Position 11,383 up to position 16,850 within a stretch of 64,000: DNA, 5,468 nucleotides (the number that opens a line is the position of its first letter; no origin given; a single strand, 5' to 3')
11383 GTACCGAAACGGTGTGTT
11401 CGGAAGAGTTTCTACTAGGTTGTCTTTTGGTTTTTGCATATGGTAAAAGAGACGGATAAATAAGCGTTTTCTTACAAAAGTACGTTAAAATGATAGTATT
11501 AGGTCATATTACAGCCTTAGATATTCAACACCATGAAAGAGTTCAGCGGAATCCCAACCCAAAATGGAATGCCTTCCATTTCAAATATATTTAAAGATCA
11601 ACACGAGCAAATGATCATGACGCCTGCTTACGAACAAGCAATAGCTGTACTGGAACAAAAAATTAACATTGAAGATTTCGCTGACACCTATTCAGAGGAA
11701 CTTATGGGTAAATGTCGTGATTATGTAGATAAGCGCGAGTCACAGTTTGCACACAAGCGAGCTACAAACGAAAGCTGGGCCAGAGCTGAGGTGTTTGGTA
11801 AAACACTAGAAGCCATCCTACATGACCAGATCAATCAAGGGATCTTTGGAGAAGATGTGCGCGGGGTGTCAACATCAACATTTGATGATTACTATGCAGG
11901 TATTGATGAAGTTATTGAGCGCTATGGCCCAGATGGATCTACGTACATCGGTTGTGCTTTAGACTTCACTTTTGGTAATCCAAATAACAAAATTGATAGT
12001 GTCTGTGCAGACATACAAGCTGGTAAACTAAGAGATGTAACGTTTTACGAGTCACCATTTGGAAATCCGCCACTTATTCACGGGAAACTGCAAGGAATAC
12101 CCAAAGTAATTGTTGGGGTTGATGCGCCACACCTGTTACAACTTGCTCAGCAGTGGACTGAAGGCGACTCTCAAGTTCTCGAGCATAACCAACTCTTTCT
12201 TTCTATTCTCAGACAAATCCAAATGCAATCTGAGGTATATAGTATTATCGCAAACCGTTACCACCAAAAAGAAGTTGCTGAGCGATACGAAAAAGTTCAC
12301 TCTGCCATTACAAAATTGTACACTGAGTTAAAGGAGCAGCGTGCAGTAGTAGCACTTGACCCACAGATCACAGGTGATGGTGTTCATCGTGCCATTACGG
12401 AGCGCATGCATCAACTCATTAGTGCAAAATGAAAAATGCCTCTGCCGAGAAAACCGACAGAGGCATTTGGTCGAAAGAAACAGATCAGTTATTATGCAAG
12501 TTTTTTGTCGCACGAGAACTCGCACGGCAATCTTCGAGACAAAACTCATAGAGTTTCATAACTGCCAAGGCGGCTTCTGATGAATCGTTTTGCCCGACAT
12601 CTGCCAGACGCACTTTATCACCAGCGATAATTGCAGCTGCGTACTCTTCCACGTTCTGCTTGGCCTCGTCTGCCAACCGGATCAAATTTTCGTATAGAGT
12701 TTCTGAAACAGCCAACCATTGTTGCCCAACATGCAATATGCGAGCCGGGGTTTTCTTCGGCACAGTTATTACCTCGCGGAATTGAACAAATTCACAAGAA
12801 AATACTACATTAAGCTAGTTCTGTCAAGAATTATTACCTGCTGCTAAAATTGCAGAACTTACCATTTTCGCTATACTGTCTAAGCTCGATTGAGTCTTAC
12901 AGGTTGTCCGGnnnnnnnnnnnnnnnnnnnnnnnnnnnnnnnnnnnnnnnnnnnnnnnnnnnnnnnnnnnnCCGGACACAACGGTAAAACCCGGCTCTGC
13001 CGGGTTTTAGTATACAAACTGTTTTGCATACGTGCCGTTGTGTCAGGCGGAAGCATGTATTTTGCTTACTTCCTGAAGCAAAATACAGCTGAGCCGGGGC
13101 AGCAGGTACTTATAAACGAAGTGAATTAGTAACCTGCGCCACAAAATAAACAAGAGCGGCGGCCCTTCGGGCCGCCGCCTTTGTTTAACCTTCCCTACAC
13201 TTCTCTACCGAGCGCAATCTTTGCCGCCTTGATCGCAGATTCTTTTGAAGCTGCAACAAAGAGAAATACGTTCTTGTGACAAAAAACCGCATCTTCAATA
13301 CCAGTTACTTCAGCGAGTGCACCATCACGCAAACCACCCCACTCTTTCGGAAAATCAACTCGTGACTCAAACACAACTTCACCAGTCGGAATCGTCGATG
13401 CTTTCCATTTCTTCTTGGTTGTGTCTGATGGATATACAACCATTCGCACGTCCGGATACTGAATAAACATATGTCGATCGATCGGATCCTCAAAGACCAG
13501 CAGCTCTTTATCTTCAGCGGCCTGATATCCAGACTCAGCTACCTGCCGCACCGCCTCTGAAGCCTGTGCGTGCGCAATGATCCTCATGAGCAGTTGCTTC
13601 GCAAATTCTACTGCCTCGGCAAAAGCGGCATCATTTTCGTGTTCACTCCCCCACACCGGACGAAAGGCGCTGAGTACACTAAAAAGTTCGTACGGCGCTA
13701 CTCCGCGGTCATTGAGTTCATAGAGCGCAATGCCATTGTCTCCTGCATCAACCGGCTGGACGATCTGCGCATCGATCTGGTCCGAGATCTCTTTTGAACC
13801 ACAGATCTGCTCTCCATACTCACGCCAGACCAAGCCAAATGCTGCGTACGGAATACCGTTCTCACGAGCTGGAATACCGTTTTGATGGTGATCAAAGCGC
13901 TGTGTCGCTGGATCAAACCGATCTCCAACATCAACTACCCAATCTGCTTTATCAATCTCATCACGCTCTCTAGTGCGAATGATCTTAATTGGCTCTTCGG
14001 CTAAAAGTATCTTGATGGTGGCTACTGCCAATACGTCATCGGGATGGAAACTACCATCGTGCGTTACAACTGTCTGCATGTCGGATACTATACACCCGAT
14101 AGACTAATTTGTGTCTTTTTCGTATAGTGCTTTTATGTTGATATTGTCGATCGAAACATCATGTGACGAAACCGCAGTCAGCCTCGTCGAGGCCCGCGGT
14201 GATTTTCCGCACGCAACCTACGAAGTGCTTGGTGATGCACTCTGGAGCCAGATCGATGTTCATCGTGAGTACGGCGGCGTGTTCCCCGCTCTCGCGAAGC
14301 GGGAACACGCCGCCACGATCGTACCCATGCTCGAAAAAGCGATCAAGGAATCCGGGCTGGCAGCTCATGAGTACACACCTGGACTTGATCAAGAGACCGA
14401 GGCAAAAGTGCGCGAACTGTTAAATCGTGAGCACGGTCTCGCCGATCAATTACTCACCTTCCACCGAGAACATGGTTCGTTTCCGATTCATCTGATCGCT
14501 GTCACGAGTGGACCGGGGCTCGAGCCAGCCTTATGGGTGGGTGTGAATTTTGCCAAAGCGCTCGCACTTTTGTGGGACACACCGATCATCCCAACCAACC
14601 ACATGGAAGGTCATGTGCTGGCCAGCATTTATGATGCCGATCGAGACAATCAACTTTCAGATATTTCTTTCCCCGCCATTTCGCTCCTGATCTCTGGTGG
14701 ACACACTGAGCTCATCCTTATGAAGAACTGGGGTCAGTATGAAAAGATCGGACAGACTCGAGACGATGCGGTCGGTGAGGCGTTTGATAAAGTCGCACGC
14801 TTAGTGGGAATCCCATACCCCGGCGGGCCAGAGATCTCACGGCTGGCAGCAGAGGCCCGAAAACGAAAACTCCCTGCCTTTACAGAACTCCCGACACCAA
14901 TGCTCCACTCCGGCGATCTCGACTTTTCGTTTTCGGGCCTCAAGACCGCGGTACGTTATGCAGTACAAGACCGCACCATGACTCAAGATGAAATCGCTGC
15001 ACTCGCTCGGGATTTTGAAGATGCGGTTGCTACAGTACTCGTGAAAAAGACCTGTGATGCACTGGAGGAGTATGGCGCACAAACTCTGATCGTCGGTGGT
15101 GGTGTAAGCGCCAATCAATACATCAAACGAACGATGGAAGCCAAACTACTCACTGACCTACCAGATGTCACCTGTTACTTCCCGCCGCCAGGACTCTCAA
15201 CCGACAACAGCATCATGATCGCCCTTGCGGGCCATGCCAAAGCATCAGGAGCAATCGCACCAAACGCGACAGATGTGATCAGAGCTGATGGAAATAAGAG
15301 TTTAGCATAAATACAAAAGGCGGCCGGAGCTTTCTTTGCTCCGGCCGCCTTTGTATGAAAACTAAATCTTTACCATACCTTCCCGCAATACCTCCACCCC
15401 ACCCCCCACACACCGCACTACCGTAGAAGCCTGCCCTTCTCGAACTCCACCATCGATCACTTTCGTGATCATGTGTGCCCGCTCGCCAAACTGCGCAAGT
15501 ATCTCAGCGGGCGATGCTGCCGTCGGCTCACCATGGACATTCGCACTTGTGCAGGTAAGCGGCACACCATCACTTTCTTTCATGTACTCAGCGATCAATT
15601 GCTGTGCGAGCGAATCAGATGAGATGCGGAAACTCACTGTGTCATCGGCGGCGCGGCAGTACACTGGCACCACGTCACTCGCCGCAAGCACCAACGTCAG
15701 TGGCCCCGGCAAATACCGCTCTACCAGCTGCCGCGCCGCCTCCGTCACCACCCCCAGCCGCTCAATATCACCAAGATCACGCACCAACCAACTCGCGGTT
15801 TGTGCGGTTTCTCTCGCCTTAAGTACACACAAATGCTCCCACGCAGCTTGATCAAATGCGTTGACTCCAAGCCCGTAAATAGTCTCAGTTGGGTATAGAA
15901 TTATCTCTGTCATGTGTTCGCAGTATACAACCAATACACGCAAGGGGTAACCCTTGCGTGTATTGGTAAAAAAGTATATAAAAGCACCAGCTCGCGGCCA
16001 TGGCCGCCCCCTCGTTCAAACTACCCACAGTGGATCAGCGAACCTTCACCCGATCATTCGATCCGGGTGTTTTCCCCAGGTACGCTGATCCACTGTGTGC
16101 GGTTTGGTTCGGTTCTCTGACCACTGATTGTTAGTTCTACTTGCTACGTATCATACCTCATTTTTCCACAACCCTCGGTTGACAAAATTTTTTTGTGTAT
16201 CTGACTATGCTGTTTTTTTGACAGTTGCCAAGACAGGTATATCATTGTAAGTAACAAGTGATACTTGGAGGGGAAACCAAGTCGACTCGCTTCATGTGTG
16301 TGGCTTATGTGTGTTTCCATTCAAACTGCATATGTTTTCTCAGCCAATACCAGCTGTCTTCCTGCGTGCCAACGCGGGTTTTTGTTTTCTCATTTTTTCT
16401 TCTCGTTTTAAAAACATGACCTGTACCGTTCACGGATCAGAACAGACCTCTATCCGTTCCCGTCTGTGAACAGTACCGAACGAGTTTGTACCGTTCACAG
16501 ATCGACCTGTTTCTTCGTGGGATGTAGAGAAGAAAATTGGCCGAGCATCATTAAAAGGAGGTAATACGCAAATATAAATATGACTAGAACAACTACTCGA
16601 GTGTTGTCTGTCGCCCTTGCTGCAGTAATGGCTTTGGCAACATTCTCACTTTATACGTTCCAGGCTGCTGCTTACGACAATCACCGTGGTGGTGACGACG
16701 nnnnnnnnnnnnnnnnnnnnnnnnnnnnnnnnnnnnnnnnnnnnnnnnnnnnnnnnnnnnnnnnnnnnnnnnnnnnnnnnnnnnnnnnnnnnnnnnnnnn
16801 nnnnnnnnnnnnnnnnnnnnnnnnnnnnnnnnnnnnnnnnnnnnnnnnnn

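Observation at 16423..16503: Triple 15-bp element array (direct-inverted-direct) just upstream of the surface-operon RBS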

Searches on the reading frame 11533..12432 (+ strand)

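Call 12: search_protein_families(library=pfam, proteins=[window:11533-12432:+], max_evalue=0.01)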
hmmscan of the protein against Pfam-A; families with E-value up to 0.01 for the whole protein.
window:11533-12432:+ (299 aa): 1 family
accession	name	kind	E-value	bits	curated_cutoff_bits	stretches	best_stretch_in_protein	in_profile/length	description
PF10653.15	Phage-A118_gp45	-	0.0064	16.9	27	0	17-60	15-55/62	Protein gp45 of Bacteriophage A118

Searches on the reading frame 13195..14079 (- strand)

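Call 12: search_protein_families(library=pfam, proteins=[window:13195-14079:-], max_evalue=0.01)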
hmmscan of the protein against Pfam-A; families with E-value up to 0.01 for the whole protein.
window:13195-14079:- (294 aa): 1 family
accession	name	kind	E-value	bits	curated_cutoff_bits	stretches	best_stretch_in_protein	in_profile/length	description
PF03690.18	MYG1_exonuc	-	3.3e-63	214.6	22.1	1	3-290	1-318/318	Uncharacterised protein family (UPF0160)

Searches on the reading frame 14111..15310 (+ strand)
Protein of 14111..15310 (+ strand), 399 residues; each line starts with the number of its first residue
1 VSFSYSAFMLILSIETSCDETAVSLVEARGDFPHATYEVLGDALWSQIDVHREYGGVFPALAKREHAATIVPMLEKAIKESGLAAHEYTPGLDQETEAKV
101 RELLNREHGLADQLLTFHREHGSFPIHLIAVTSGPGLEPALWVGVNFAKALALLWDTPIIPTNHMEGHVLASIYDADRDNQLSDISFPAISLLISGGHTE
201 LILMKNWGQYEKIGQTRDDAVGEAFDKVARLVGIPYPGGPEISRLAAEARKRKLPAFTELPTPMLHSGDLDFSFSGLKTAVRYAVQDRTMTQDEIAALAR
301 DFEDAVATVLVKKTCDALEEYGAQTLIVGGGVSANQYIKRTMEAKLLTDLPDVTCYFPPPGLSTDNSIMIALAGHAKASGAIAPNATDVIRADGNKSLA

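Call 12: search_protein_families(library=pfam, proteins=[window:14111-15310:+], max_evalue=0.01)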
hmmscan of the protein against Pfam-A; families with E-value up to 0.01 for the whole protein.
window:14111-15310:+ (399 aa): 2 families
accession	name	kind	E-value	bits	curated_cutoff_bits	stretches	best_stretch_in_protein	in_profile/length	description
PF00814.31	TsaD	-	3.3e-75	253.6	24.8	2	126-371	51-263/264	tRNA N6-adenosine threonylcarbamoyltransferase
PF22521.2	HypF_C_2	-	4e-05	23.9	27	1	278-346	150-217/241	Carbamoyltransferase, Kae1-like Domain, second subdomain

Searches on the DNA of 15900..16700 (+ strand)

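Call 4: search_rna_families(source=window, start=15900, end=16700, threshold=evalue, max_evalue=10)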
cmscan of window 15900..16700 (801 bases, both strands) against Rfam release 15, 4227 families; matches with E-value up to 10: 6.
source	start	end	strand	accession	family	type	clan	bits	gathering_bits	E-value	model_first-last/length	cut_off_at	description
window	15932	15965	+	RF00641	mir-154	Gene; miRNA;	CL00149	18.4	52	1.5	1-82/82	no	mir-154 microRNA precursor family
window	15932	15965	-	RF00641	mir-154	Gene; miRNA;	CL00149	18.1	52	1.8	1-82/82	no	mir-154 microRNA precursor family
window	16420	16479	-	RF03652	mir-2329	Gene; miRNA;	-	15.8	90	6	1-66/66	no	mir-2329 microRNA precursor family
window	16253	16301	-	RF00339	snoR60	Gene; snRNA; snoRNA; CD-box;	CL00074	14.9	40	7.2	1-72/72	no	Small nucleolar RNA snoR60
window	16201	16236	+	RF03012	Mu-gpT-DE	Gene; sRNA;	-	13.6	49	3.9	3-41/53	no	Mu-gpT-DE RNA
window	15911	15974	+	RF02211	ZFAT-AS1_1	Gene; lncRNA;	-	12.5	80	7.5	17-79/79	no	ZFAT antisense RNA 1 conserved region 1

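Call 58: build_rna_model(alignment_id=A5, structure=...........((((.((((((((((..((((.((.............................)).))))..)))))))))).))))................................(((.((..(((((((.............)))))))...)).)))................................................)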
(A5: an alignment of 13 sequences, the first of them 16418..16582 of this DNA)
Model R1 built from alignment A5 (13 sequences, 212 columns); structure: as given.
model positions 164; base pairs 32; branch points 1; effective number of sequences 4.26; information 0.59 bits per position. Calibrated on 0.2 Mb of random sequence (short: E-values are rough).
structure used (alignment columns):
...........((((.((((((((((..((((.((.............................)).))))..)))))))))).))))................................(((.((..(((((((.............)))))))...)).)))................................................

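Call 59: search_with_rna_model(model_id=R1, sources=[window, L001, L002, L003, L004, L005, L006, L007, L008, L009, L010, L011, L012, L013, L014, L015, L016, L017, L018, L019, L020, L021, L022, L023, L024, L025, L026], max_evalue=10, make_alignment=true)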
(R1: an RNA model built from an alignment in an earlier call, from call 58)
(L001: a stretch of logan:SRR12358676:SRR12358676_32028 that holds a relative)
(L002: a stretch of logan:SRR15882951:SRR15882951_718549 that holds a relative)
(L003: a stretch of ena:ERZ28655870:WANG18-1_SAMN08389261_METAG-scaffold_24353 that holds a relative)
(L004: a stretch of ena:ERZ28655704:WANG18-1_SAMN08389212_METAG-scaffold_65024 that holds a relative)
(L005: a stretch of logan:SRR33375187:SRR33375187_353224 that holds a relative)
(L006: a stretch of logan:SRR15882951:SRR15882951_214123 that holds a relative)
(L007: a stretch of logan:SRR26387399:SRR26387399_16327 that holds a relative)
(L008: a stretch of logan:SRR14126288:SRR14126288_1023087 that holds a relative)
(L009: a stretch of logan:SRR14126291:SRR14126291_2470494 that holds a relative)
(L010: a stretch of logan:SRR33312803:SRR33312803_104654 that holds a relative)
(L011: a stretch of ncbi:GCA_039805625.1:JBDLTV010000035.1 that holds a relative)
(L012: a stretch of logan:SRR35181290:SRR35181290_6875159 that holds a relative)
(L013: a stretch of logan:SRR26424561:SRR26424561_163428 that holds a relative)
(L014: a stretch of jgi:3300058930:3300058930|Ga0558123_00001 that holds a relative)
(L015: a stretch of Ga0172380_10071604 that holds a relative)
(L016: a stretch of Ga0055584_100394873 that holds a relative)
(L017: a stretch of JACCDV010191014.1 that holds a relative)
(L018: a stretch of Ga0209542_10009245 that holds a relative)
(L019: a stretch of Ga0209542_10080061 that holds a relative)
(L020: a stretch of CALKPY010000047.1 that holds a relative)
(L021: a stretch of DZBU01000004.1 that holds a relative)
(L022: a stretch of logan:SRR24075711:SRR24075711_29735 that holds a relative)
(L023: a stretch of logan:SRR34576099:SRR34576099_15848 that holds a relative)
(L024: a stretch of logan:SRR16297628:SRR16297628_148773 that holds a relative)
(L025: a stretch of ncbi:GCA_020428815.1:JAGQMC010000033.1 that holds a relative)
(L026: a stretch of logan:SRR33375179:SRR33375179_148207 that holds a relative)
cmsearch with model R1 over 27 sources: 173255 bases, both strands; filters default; matches with E-value up to 10: 45.
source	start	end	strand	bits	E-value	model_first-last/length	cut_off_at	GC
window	16414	16582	+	163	1.6e-37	1-164/164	no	0.44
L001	969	1137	+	163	1.6e-37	1-164/164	no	0.44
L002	2835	3003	+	163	1.6e-37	1-164/164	no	0.44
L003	1120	1288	+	163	1.6e-37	1-164/164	no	0.44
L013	2338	2503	+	144.2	6.3e-33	1-164/164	no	0.44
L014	2338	2503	+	144.2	6.3e-33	1-164/164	no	0.44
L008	413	571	+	144.2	6.3e-33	1-164/164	no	0.47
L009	132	290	+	144.2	6.3e-33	1-164/164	no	0.47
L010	2343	2503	+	143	1.2e-32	1-164/164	no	0.42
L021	5390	5549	-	133.3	2.7e-30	1-164/164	no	0.46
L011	2319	2475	+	131.3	8.5e-30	1-164/164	no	0.4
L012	496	652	+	131.3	8.5e-30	1-164/164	no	0.4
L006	2345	2503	+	130.4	1.4e-29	1-164/164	no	0.41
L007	2090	2248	+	130.4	1.4e-29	1-164/164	no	0.41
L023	2324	2503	+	126.5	1.2e-28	1-164/164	no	0.4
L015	1339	1503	+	115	7.5e-26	1-164/164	no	0.35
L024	2341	2503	+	114.7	9e-26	1-164/164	no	0.43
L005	2309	2503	+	112.3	3.5e-25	1-164/164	no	0.43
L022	2344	2501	+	101.8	1.3e-22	1-164/164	no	0.47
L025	2341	2503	+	87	5e-19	1-164/164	no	0.36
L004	1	63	+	45.5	6.1e-09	102-164/164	5'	0.35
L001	944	1040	-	34.4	3.1e-06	1-164/164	no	0.44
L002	2810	2906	-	34.4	3.1e-06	1-164/164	no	0.44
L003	1095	1191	-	34.4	3.1e-06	1-164/164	no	0.44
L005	2272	2396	-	28.6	7.9e-05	1-164/164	no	0.46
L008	371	484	-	24.8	0.00065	1-164/164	no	0.46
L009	90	203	-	24.8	0.00065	1-164/164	no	0.46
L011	2192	2390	-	24.6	0.00076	1-164/164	no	0.38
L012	369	567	-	24.6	0.00076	1-164/164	no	0.38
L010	2251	2414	-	20.4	0.0077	1-164/164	no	0.44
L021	5487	5540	+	19.4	0.014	10-63/164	no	0.52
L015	1275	1419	-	18.7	0.02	1-164/164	no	0.41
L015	991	1168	+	16.6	0.067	1-164/164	no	0.35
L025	2309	2420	-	16.5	0.069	1-164/164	no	0.38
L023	2276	2403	-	15.6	0.11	1-164/164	no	0.45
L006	2046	2211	+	15.5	0.12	1-164/164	no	0.44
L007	1791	1956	+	15.5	0.12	1-164/164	no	0.44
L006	2253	2416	-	14.6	0.2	1-164/164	no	0.42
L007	1998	2161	-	14.6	0.2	1-164/164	no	0.42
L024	2304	2413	-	13.1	0.47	1-164/164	no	0.4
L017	1109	1222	+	12.6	0.62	1-164/164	no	0.27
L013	2347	2402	-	12.5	0.64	10-63/164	no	0.5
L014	2347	2402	-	12.5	0.64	10-63/164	no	0.5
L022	2353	2409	-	11.5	1.1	10-63/164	no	0.58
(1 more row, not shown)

Alignment A8: 45 matches aligned to the model, 326 columns, each read 5' to 3' on its own strand. Consensus structure (alignment columns), stored with it:
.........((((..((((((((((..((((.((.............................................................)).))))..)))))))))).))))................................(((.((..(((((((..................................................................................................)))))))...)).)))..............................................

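Call 64: search_with_rna_model(model_id=R1, sources=[window, L005, L006, L008, L010, L011, L013, L015, L021, L022, L023, L024, L025], max_evalue=1e-15, make_alignment=true)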
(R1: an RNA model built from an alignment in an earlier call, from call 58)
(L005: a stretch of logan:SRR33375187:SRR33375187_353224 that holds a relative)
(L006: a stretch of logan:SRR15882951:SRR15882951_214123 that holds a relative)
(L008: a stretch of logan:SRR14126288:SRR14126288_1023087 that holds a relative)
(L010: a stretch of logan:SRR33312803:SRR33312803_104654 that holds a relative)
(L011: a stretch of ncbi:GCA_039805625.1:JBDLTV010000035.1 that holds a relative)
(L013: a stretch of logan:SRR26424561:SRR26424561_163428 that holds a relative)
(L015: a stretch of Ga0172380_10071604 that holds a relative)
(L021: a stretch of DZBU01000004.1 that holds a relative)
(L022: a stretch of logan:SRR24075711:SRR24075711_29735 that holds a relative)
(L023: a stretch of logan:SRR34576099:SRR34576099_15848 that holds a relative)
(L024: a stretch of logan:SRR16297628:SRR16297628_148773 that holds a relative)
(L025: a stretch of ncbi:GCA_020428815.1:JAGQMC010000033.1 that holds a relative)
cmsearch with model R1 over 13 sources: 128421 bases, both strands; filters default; matches with E-value up to 1e-15: 13.
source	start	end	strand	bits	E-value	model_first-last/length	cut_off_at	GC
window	16414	16582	+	163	1.2e-37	1-164/164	no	0.44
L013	2338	2503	+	144.2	4.6e-33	1-164/164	no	0.44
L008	413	571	+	144.2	4.6e-33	1-164/164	no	0.47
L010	2343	2503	+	143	8.9e-33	1-164/164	no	0.42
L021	5390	5549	-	133.3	2e-30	1-164/164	no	0.46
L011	2319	2475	+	131.3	6.3e-30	1-164/164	no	0.4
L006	2345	2503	+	130.4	1.1e-29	1-164/164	no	0.41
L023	2324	2503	+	126.5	8.9e-29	1-164/164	no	0.4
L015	1339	1503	+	115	5.6e-26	1-164/164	no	0.35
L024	2341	2503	+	114.7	6.7e-26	1-164/164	no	0.43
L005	2309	2503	+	112.3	2.6e-25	1-164/164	no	0.43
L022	2344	2501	+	101.8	9.3e-23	1-164/164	no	0.47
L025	2341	2503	+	87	3.7e-19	1-164/164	no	0.36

Alignment A9: 13 matches aligned to the model, 204 columns, each read 5' to 3' on its own strand. Consensus structure (alignment columns), stored with it:
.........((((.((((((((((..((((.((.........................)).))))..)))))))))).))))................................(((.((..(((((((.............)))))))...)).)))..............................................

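Call 86: build_rna_model(alignment_id=A7, structure=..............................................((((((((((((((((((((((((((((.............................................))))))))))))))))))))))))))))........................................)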
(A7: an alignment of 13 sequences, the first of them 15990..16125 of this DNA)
Model R2 built from alignment A7 (13 sequences, 187 columns); structure: as given.
model positions 120; base pairs 28; branch points 0; effective number of sequences 4.99; information 0.59 bits per position. Calibrated on 0.2 Mb of random sequence (short: E-values are rough).
structure used (alignment columns):
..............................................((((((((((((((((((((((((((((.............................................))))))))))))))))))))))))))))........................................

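Call 87: search_with_rna_model(model_id=R2, sources=[window, L005, L006, L008, L010, L011, L013, L015, L016, L017, L018, L019, L021, L022, L023, L024, L025, L026], max_evalue=1)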
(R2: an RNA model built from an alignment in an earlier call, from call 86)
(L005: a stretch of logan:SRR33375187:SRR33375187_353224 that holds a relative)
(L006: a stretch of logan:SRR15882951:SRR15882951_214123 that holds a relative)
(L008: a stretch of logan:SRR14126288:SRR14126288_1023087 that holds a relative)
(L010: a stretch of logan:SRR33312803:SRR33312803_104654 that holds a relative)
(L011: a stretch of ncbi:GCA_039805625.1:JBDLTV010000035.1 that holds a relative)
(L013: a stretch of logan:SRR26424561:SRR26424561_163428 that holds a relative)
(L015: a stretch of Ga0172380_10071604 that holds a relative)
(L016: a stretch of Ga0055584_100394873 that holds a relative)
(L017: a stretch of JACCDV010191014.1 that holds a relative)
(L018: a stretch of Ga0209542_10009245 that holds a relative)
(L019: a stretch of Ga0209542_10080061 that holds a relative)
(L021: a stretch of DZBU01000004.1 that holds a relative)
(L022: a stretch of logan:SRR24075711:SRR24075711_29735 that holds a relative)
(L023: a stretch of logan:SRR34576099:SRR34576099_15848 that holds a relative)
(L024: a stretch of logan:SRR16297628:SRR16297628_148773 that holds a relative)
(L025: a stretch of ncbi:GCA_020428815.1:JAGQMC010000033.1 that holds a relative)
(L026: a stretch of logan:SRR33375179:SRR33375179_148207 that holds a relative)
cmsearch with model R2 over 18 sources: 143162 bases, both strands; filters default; matches with E-value up to 1: 26.
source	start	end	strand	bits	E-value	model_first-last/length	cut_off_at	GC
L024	1901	2017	+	97.1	4.6e-22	1-120/120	no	0.51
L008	37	155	+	95.7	1e-21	1-120/120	no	0.5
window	15990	16109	+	95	1.6e-21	1-120/120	no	0.59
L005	1921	2041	+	94.6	2e-21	1-120/120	no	0.53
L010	1969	2100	+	89.2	5e-20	1-120/120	no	0.39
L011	1944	2072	+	89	5.4e-20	1-120/120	no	0.41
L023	1932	2045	+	88.1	9.2e-20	1-120/120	no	0.45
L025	1883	1997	+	88.1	9.3e-20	1-120/120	no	0.41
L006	2022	2141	+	88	1e-19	1-120/120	no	0.45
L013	1968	2083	+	87.8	1.1e-19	1-120/120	no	0.53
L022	1954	2075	+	85.3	5e-19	1-120/120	no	0.58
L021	5790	5917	-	84.5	7.8e-19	1-120/120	no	0.41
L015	970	1088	+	77.8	4.3e-17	1-120/120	no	0.45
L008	62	178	-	58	5.3e-12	1-120/120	no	0.47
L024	1925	2040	-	53.7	6.6e-11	1-120/120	no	0.5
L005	1945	2065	-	50.6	4.3e-10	1-120/120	no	0.51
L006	2051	2165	-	48.8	1.2e-09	1-120/120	no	0.47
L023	1956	2069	-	47.5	2.7e-09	1-120/120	no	0.46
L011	1969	2096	-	45.7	7.8e-09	1-120/120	no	0.37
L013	1993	2108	-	44.3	1.7e-08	1-120/120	no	0.48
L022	1978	2108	-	43.1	3.7e-08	1-120/120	no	0.56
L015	993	1114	-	42.6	5e-08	1-120/120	no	0.39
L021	5766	5894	+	39.4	3.2e-07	1-120/120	no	0.42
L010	1993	2122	-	35.5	3.4e-06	1-120/120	no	0.41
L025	1907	2021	-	28.9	0.00017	1-120/120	no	0.49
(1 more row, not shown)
